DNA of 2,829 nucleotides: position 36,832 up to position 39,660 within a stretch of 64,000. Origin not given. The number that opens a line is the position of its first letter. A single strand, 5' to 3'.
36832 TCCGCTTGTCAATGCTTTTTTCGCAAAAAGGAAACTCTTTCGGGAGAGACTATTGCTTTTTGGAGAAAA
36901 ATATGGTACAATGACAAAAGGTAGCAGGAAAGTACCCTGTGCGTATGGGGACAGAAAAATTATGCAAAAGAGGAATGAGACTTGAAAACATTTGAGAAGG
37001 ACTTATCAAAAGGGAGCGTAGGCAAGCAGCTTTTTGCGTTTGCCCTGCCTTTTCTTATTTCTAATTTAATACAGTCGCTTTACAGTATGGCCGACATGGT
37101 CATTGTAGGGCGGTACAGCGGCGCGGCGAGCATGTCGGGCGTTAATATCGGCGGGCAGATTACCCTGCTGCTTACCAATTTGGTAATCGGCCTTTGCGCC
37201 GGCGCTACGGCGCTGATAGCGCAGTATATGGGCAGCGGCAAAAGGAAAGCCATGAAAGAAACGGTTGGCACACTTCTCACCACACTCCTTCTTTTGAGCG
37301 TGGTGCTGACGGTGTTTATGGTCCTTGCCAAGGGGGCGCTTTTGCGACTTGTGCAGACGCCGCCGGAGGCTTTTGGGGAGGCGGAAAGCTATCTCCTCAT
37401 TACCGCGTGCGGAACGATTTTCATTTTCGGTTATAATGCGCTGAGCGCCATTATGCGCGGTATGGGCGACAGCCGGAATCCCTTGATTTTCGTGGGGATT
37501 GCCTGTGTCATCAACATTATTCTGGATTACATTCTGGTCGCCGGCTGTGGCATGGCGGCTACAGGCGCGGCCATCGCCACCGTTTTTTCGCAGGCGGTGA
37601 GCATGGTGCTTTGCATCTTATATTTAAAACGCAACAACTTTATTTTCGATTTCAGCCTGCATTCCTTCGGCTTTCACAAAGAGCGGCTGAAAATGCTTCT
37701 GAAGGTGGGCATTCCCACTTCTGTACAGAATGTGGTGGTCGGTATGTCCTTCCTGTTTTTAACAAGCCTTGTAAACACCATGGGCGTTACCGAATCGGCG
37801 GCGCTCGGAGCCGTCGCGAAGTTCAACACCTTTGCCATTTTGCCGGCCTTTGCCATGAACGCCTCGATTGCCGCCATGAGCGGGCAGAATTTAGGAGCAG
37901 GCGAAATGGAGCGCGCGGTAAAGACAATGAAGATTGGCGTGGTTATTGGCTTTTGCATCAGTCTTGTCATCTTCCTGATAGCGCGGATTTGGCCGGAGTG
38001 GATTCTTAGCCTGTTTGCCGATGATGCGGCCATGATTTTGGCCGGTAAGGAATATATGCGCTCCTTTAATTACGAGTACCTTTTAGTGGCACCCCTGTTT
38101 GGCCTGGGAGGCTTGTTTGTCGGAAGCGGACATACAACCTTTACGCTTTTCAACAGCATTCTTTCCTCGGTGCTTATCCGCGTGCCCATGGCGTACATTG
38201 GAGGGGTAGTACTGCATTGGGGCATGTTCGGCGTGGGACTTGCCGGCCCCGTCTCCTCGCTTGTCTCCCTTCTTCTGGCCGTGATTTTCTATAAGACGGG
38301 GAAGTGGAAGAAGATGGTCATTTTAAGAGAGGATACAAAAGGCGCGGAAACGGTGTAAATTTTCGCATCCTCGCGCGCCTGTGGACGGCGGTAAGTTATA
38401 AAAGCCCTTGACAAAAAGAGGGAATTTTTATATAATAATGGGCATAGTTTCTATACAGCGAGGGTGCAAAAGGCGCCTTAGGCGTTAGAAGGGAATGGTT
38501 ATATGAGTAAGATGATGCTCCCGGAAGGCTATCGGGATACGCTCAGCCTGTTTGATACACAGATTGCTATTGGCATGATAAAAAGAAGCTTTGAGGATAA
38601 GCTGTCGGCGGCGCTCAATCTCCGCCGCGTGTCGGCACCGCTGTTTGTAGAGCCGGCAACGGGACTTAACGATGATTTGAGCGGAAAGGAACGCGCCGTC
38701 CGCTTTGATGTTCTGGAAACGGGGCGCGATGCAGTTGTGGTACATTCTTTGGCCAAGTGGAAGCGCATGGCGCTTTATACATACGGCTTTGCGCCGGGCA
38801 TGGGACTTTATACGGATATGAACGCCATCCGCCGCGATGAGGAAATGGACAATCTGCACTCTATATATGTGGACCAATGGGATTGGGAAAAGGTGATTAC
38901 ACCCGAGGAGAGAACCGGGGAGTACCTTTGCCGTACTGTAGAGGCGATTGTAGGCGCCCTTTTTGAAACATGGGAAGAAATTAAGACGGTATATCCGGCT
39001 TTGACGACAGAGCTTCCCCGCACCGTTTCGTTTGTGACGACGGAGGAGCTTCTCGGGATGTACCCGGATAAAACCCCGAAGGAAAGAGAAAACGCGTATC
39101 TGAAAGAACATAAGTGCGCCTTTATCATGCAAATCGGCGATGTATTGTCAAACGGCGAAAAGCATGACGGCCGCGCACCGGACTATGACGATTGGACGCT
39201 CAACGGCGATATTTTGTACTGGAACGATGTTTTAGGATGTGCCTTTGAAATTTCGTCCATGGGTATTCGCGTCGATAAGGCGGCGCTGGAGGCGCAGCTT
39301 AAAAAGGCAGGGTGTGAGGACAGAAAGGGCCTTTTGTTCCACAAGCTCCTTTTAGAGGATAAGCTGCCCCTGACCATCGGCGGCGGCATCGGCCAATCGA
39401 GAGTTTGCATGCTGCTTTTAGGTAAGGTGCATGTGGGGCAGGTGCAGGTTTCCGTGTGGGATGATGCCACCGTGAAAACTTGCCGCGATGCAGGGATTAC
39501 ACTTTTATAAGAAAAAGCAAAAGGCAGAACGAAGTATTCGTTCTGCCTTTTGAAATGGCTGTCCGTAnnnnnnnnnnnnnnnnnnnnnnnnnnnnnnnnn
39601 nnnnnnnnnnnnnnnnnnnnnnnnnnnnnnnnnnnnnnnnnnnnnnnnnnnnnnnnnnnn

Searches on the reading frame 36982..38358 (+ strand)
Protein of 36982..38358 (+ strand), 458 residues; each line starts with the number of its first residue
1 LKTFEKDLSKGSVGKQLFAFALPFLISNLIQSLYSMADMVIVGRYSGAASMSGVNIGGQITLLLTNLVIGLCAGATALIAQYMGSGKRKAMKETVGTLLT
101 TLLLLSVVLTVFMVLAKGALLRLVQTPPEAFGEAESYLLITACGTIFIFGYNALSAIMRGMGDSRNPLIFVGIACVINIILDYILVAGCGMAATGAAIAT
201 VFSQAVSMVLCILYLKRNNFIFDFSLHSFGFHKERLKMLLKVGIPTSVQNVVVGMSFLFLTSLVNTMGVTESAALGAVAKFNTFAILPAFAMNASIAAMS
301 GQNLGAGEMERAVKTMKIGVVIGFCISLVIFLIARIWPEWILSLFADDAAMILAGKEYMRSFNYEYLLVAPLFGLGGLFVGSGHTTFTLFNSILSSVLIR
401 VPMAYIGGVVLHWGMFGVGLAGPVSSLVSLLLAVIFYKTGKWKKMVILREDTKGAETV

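Call 70: search_protein_families(library=pfam, proteins=[window:36982-38358:+], max_evalue=0.00001)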
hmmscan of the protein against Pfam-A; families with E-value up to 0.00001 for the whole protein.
window:36982-38358:+ (458 aa): 2 families
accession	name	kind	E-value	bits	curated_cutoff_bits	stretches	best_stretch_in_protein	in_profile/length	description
PF01554.23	MatE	-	1.5e-56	191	24.9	2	23-184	1-161/161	MatE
PF01943.22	Polysacc_synt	-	2e-06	27.9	28.2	0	15-71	205-261/274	Polysaccharide biosynthesis protein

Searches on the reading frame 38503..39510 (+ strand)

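Call 70: search_protein_families(library=pfam, proteins=[window:38503-39510:+], max_evalue=0.00001)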
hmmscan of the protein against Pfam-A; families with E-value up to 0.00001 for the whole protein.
window:38503-39510:+ (335 aa): 1 family
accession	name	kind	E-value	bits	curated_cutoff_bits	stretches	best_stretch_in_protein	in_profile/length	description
PF03590.20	AsnA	-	1.9e-100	335.8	27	1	20-244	1-226/228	Aspartate-ammonia ligase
